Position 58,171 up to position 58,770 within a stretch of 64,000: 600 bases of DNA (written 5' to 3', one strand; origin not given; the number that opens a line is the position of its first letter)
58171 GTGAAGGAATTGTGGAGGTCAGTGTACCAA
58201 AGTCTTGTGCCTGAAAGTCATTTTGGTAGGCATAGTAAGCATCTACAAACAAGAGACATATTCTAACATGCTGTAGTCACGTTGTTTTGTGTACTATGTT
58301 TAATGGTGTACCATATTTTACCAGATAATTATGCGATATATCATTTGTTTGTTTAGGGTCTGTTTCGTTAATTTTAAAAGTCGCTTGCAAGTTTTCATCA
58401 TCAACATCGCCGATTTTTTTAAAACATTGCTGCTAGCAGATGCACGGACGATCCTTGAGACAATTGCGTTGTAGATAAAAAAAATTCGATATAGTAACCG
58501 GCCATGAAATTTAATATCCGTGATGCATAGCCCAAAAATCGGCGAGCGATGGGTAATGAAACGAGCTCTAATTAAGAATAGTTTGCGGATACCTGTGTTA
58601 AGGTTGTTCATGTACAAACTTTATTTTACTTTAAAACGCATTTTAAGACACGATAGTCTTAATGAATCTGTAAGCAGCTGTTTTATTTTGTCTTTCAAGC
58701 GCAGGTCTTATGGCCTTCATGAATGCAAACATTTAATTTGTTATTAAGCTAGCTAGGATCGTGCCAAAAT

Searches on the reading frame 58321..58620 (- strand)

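Call 54: search_protein_families(library=pfam, proteins=[window:58321-58620:-], max_evalue=0.01)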
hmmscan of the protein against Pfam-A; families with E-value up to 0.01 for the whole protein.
window:58321-58620:- (100 aa): 1 family
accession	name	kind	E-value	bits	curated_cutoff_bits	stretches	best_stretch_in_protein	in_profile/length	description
PF03348.21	Serinc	-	0.002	17.6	24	1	37-98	22-81/434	Serine incorporator (Serinc)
